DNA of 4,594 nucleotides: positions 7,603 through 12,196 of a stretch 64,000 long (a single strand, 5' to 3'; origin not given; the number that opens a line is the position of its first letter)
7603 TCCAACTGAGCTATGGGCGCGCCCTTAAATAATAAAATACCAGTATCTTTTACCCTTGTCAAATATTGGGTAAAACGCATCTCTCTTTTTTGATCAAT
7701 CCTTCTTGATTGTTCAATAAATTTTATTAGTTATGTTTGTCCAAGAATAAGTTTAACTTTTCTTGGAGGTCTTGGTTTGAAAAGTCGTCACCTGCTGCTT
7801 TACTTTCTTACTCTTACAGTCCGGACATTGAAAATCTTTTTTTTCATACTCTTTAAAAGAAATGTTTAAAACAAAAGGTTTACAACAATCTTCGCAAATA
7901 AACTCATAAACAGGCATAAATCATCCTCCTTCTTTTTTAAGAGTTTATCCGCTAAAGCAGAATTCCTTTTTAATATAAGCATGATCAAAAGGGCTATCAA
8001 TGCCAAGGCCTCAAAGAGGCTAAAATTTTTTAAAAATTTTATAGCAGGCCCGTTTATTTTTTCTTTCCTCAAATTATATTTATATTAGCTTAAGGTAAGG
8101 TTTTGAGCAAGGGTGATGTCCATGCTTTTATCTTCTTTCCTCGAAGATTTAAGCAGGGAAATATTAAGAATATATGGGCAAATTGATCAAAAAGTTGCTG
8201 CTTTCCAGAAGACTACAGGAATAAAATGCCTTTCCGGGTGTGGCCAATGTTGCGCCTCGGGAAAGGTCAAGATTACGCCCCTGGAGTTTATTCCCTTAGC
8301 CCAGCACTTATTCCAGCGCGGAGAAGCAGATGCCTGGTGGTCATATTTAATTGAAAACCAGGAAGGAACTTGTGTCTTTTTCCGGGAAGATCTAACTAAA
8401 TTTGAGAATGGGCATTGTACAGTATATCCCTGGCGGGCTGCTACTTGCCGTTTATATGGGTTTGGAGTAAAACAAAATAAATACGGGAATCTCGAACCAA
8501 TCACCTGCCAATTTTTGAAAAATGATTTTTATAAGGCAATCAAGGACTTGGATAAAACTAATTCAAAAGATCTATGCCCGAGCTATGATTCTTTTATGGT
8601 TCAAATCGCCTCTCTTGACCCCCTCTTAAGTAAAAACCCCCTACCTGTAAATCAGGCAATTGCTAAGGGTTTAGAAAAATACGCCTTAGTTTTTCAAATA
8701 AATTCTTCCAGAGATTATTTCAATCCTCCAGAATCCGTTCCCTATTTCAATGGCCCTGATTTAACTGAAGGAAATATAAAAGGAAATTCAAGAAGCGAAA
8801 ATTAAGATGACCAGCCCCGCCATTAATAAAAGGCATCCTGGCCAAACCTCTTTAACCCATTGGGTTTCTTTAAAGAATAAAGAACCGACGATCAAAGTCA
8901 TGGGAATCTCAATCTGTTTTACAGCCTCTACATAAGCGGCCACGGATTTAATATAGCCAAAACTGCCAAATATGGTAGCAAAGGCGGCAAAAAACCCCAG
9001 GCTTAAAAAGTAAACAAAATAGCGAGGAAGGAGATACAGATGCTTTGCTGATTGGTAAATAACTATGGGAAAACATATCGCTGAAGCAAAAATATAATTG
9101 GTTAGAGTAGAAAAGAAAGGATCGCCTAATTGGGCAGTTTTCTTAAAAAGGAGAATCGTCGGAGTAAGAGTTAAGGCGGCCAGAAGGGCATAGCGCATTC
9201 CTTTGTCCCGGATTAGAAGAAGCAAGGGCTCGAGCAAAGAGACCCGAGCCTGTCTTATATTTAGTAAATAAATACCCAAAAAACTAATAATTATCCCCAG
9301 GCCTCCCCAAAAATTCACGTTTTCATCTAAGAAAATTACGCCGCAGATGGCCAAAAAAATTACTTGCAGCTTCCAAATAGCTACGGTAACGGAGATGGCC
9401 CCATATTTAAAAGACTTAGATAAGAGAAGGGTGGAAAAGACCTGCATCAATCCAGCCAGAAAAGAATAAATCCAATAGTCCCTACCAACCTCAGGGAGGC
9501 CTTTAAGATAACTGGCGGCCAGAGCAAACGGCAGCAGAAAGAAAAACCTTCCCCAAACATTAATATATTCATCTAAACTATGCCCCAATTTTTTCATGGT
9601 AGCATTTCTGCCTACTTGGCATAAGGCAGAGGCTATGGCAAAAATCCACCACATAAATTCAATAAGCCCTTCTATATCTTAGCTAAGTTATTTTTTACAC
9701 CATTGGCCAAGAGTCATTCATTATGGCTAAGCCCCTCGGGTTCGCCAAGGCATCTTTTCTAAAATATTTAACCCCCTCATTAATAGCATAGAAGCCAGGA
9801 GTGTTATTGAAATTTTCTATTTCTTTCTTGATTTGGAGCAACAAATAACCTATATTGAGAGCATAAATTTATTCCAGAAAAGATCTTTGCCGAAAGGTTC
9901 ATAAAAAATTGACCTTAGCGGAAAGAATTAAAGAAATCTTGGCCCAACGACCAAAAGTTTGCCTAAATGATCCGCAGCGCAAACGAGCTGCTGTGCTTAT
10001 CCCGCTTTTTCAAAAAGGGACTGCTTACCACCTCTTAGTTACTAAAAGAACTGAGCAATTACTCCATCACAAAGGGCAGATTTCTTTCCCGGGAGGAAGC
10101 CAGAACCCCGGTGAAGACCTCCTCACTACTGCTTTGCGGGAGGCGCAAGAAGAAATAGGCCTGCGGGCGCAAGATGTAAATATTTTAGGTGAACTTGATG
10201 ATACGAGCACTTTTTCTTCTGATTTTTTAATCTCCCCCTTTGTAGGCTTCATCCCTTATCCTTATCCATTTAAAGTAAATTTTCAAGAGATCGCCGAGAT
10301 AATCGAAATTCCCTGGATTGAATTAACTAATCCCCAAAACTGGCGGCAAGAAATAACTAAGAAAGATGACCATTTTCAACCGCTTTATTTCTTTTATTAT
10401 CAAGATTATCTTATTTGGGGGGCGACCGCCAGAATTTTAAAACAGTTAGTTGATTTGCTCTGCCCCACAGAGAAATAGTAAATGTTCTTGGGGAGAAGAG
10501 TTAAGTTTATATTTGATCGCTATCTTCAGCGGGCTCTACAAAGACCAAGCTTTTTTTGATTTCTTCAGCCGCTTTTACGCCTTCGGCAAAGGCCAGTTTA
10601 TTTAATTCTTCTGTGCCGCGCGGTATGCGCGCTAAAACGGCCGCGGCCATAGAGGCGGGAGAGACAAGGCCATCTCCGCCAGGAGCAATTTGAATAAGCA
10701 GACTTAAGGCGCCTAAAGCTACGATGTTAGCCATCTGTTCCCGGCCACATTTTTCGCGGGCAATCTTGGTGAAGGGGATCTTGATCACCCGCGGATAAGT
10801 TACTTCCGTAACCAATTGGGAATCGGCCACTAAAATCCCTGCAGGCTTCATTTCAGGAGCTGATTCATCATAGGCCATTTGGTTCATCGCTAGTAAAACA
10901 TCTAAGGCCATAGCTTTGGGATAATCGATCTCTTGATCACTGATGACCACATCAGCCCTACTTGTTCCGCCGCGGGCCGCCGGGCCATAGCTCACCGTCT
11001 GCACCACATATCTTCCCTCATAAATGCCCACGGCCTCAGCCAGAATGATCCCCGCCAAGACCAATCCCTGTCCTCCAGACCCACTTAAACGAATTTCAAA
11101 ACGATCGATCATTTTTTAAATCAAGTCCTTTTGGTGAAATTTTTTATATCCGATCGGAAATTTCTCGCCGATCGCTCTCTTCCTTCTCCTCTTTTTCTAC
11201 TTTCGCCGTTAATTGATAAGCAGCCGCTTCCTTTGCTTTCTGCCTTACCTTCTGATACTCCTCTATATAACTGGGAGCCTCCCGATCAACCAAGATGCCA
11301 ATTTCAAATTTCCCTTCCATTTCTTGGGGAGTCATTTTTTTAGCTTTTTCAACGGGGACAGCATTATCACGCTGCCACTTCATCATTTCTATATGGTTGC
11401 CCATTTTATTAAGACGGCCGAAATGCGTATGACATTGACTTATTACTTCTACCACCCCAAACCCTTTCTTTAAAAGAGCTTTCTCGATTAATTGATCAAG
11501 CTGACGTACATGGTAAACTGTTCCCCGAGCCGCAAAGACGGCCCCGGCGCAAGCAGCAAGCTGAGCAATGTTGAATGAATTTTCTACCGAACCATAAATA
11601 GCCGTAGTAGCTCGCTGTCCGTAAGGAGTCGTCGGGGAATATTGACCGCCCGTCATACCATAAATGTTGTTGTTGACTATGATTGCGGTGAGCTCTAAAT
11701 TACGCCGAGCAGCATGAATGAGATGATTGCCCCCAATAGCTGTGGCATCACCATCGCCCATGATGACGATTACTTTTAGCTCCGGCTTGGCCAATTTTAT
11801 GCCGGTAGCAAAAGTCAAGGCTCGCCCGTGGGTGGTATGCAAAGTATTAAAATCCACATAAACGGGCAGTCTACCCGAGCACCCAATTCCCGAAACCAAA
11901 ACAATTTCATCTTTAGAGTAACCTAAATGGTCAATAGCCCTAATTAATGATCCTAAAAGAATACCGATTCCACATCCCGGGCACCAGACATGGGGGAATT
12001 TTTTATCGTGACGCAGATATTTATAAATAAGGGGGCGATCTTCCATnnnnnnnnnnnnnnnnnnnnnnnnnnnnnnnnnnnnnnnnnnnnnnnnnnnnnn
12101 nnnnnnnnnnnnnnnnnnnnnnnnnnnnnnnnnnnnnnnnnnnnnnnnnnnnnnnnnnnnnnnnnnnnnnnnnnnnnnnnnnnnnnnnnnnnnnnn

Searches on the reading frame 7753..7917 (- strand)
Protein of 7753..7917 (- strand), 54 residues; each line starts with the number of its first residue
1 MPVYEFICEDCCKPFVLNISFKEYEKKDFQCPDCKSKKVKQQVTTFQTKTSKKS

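Call 4: search_protein_families(library=pfam, proteins=[window:7753-7917:-], max_evalue=0.01)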
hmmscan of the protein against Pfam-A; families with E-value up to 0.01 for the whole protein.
window:7753-7917:- (54 aa): 2 families
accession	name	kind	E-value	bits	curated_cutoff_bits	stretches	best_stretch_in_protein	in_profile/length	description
PF09723.15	Zn_ribbon_8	-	1.7e-08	34.7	34.4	1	1-42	1-40/41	Zinc ribbon domain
PF14255.11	Cys_rich_CPXG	-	0.0088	16.4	25.2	0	8-26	27-45/52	Cysteine-rich CPXCG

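Call 13: find_encoding_contigs(protein=window:7753-7917:-, flank=10000, max_places=10)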
Protein window:7753-7917:- (54 aa): 4 contigs read that carry it; 4 places shown.
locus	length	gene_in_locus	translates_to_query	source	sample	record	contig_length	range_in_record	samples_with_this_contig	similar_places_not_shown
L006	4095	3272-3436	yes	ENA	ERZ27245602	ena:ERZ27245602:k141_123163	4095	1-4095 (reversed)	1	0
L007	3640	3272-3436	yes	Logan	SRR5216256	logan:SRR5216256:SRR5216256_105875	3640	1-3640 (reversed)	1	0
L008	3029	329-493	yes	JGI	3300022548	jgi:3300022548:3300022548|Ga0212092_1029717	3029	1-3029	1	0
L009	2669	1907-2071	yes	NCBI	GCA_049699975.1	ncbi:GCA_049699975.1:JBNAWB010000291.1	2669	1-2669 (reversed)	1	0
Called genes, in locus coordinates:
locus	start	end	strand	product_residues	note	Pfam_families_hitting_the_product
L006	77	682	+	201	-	PF01558:POR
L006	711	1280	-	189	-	PF00293:NUDIX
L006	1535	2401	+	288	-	PF00892:EamA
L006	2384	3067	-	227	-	PF03692:CxxCxxCC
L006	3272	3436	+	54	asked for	PF09723:Zn_ribbon_8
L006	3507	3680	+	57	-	-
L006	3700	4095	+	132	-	?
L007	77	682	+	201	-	PF01558:POR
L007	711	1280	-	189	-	PF00293:NUDIX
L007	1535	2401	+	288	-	PF00892:EamA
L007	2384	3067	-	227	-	PF03692:CxxCxxCC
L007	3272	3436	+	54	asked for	PF09723:Zn_ribbon_8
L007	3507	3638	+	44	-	?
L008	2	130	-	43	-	?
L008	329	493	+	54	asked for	PF09723:Zn_ribbon_8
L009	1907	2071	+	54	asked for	PF09723:Zn_ribbon_8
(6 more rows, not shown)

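Call 19: find_related_loci(query=L006:3700-4095:+, collection=metagenome_contigs, flank=10000)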
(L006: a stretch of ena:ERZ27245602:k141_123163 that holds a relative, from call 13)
Query L006:3700-4095:+ (132 aa) in metagenome_contigs; peptide patterns used: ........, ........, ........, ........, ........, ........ (x = any residue, [..] = any of these).
600 stretches matched a pattern (row limit reached: there are more); 597 encode a relative of the query (tblastn E <= 1e-3); the best 80 are kept; 80 distinct loci.
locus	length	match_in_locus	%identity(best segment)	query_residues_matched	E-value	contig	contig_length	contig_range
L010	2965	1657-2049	78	1-131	8e-70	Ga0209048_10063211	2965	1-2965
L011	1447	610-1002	73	1-131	1e-69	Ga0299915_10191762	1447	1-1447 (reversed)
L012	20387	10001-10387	70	2-130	1e-62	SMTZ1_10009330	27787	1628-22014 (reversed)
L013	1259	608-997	66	2-131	1e-64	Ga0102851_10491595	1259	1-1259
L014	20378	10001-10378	71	6-131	8e-60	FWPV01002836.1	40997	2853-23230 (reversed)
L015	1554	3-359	71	13-131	2e-61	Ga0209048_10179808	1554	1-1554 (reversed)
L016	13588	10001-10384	51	3-130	1e-43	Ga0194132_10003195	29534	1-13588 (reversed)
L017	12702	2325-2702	52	6-131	4e-42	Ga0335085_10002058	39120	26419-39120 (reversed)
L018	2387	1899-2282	49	1-130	3e-41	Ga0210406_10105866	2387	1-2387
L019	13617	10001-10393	52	1-130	3e-41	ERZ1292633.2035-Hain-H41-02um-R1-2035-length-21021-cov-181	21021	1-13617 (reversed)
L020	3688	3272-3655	51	3-130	5e-41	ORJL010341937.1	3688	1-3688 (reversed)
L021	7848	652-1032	49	6-132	1e-40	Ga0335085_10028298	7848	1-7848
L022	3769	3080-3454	50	6-130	1e-40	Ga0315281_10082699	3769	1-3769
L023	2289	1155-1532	51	5-130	1e-40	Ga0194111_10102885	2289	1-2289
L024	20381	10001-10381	50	4-130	2e-40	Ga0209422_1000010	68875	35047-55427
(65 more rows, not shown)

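Call 25: find_homologous_proteins(query=L006:3700-4095:+, max_evalue=1e-40)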
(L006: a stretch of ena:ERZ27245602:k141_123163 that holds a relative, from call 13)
Query L006:3700-4095:+ (132 aa): 1105 proteins with E <= 1e-40 among 8000 candidates; the best 120 are listed.
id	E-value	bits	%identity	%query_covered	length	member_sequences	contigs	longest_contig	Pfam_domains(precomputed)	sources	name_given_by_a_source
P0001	3.9e-82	290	100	100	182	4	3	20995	PF00383.30,PF14437.13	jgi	-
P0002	1.4e-79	282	96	100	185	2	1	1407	PF00383.30,PF14437.13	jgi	jgi:tRNA(adenine34) deaminase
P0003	1.9e-79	282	96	100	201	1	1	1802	PF00383.30,PF14437.13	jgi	jgi:tRNA(adenine34) deaminase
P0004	1.4e-64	234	78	98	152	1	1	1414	PF00383.30,PF14437.13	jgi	jgi:tRNA(adenine34) deaminase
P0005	1.7e-64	233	79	98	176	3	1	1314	PF00383.30,PF14437.13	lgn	-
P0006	2.4e-64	233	81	98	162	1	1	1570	PF00383.30,PF14437.13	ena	-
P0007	4.5e-64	232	78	98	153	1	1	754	PF00383.30,PF14437.13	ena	-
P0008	5.7e-64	232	78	98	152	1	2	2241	PF00383.30,PF14437.13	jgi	jgi:tRNA(Arg) A34 adenosine deaminase TadA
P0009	6.3e-64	232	79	98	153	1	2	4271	PF00383.30,PF14437.13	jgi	jgi:tRNA(adenine34) deaminase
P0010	6.4e-64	232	78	98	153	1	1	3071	PF00383.30,PF14437.13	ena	-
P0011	7.6e-64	231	78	98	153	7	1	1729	PF00383.30,PF14437.13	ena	-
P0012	9.1e-64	231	78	98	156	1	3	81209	PF00383.30,PF14437.13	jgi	jgi:tRNA(Arg) A34 adenosine deaminase TadA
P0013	1.1e-63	231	78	98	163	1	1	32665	PF00383.30,PF14437.13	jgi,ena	-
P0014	1.1e-63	231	79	98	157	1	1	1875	PF00383.30,PF14437.13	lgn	-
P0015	2.0e-63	230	78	99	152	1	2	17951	PF00383.30,PF14437.13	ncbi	-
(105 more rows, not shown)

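Call 26: find_encoding_contigs(protein=P0001, flank=10000, max_places=10)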
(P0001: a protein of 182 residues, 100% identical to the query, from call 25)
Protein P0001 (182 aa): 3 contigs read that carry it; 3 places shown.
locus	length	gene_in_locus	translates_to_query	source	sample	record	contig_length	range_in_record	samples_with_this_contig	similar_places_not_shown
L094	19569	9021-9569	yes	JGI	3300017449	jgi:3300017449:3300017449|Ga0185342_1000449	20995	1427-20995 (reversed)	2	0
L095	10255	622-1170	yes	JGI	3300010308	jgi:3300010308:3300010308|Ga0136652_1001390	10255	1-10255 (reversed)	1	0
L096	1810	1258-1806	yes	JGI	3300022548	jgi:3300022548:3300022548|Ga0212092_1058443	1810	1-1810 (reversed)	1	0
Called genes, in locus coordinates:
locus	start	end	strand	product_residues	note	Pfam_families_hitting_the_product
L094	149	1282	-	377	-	PF00278:Orn_DAP_Arg_deC, PF02784:Orn_Arg_deC_N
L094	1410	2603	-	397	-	PF03435:Sacchrp_dh_NADP, PF16653:Sacchrp_dh_C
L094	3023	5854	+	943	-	PF00005:ABC_tran (faint), PF02463:SMC_N (faint), PF13191:AAA_16 (faint), PF13304:AAA_21 (faint), PF13555:AAA_29 (faint), PF17760:UvrA_inter, PF17755:UvrA_DNA-bind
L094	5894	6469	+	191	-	PF10646:Germane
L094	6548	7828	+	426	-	PF02403:Seryl_tRNA_N, PF00587:tRNA-synt_2b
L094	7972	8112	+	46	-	-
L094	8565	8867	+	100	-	-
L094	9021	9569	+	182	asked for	PF00383:dCMP_cyt_deam_1, PF14437:MafB19-deam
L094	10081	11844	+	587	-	PF05496:RuvB_N (faint), PF13177:DNA_pol3_delta2, PF13401:AAA_22 (weak), PF00004:AAA, PF07728:AAA_5, PF22608:DNAX_ATPase_lid, PF12169:DNA_pol3_gamma3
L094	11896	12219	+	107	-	PF02575:YbaB_DNA_bd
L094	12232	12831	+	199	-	PF21176:RecR_HhH, PF02132:RecR_ZnF, PF13662:Toprim_4, PF01751:Toprim, PF21175:RecR_C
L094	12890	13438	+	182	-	PF01558:POR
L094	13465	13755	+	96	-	PF13187:Fer4_9 (faint), PF13484:Fer4_16 (faint), PF13534:Fer4_17 (faint), PF12797:Fer4_2 (faint), PF13237:Fer4_10 (weak), PF14697:Fer4_21, PF12838:Fer4_7 (weak), PF00037:Fer4, +2 more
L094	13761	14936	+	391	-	PF01855:POR_N, PF02780:Transketolase_C, PF17147:PFOR_II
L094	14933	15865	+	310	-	PF02775:TPP_enzyme_C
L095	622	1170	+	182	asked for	PF00383:dCMP_cyt_deam_1, PF14437:MafB19-deam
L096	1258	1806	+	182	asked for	PF00383:dCMP_cyt_deam_1, PF14437:MafB19-deam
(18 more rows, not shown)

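Call 41: find_encoding_contigs(protein=P0003, flank=10000, max_places=10)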
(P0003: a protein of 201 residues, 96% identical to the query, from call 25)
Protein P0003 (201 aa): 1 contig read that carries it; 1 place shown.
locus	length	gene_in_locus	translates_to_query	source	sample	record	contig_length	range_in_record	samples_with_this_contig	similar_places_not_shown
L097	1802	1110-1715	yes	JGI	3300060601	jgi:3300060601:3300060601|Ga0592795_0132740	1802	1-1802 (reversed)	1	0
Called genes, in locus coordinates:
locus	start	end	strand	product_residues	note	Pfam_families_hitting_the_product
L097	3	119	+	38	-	?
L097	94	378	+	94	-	PF01541:GIY-YIG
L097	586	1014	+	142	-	-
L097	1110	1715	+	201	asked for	PF00383:dCMP_cyt_deam_1, PF14437:MafB19-deam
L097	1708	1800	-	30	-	?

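Call 42: find_encoding_contigs(protein=P0002, flank=10000, max_places=10)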
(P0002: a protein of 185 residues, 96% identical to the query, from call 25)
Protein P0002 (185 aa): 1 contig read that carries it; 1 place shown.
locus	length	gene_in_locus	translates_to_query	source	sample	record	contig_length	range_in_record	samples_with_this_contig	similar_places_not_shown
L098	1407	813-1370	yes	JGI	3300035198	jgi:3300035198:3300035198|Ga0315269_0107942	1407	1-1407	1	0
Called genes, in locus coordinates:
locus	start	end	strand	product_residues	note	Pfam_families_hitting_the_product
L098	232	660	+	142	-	-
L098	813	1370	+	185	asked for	PF00383:dCMP_cyt_deam_1, PF14437:MafB19-deam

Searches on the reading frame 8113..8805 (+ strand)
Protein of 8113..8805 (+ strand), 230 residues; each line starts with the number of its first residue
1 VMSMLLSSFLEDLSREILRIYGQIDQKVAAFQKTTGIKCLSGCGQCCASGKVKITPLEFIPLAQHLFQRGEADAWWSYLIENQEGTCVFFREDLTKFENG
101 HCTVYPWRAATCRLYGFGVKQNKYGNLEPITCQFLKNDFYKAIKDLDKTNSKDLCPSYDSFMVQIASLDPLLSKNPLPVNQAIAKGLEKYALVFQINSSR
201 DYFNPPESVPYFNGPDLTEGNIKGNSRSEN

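Call 4: search_protein_families(library=pfam, proteins=[window:8113-8805:+], max_evalue=0.01)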
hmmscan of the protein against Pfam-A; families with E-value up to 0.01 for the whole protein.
window:8113-8805:+ (230 aa): 1 family
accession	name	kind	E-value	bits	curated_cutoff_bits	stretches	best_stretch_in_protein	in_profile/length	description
PF03692.20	CxxCxxCC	-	8.3e-09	36.5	23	1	38-124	1-76/85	Putative zinc- or iron-chelating domain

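Call 14: find_encoding_contigs(protein=window:8113-8805:+, flank=10000, max_places=10)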
Protein window:8113-8805:+ (230 aa): no gene with exactly this product is on record in the collection.

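Call 39: find_related_loci(query=window:8113-8805:+, collection=genome_contigs, flank=10000)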
Query window:8113-8805:+ (230 aa) in genome_contigs; peptide patterns used: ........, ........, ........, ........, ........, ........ (x = any residue, [..] = any of these).
64 stretches matched a pattern, but none encodes a relative of the query by tblastn (E <= 1e-3).

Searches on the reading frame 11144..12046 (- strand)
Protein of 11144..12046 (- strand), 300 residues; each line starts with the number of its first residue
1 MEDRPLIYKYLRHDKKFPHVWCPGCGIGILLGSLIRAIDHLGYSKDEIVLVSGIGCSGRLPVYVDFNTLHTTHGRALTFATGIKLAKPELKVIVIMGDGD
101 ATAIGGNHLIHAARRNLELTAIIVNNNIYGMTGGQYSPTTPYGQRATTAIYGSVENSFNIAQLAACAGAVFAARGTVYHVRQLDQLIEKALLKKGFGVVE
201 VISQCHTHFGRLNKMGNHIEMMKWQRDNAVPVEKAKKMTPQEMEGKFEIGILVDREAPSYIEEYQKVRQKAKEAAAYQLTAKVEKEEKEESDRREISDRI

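Call 73: find_encoding_contigs(protein=window:11144-12046:-, flank=10000, max_places=10)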
Protein window:11144-12046:- (300 aa): 14 contigs read that carry it; 10 places shown.
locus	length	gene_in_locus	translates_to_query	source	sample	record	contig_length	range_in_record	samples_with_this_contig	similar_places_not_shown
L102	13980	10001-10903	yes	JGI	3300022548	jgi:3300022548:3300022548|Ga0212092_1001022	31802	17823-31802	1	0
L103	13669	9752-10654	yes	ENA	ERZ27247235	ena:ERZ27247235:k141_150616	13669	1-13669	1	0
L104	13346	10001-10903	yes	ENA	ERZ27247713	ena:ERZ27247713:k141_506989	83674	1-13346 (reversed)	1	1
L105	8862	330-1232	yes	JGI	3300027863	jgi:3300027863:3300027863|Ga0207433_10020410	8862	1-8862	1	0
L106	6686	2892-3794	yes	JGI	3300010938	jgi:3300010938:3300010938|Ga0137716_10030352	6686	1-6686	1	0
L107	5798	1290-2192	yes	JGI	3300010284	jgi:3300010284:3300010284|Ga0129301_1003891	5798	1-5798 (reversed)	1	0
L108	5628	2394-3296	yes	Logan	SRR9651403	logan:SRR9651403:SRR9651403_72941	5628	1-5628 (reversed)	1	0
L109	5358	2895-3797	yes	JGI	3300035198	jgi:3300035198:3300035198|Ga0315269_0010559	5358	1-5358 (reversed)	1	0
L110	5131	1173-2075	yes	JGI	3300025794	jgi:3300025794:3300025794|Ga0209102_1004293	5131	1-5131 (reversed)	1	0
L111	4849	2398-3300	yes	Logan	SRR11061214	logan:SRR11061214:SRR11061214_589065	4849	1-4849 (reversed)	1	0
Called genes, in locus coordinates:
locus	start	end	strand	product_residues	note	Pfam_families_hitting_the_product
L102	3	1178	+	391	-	PF08442:ATP-grasp_2, PF13549:ATP-grasp_5, PF24948:Citrate_synth_N, PF00549:Ligase_CoA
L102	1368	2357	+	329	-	PF03480:DctP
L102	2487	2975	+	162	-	PF04290:DctQ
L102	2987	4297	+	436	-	PF06808:DctM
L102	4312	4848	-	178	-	PF01558:POR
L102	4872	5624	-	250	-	PF02775:TPP_enzyme_C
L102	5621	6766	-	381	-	PF01855:POR_N, PF02780:Transketolase_C (weak), PF17147:PFOR_II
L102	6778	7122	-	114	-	PF13187:Fer4_9 (faint), PF14697:Fer4_21 (faint), PF12797:Fer4_2 (faint), PF00037:Fer4 (weak), PF12837:Fer4_6 (faint), PF13237:Fer4_10, PF12838:Fer4_7, PF00037:Fer4 (weak), +1 more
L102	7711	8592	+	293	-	PF02629:CoA_binding, PF13607:Succ_CoA_lig, PF00549:Ligase_CoA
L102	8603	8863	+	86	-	PF00037:Fer4 (weak), PF12797:Fer4_2 (faint), PF12837:Fer4_6 (faint), PF13237:Fer4_10, PF14697:Fer4_21 (weak), PF12838:Fer4_7, PF13187:Fer4_9, PF00037:Fer4 (weak), +2 more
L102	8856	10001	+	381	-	PF01855:POR_N, PF17147:PFOR_II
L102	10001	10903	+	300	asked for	PF02775:TPP_enzyme_C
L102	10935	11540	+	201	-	PF01558:POR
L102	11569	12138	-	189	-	PF00293:NUDIX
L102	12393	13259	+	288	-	PF00892:EamA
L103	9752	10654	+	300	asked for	PF02775:TPP_enzyme_C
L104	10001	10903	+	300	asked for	PF02775:TPP_enzyme_C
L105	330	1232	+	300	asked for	PF02775:TPP_enzyme_C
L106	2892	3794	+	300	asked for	PF02775:TPP_enzyme_C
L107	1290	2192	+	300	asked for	PF02775:TPP_enzyme_C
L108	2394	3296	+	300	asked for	PF02775:TPP_enzyme_C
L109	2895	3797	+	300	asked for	PF02775:TPP_enzyme_C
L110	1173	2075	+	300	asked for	PF02775:TPP_enzyme_C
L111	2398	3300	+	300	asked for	PF02775:TPP_enzyme_C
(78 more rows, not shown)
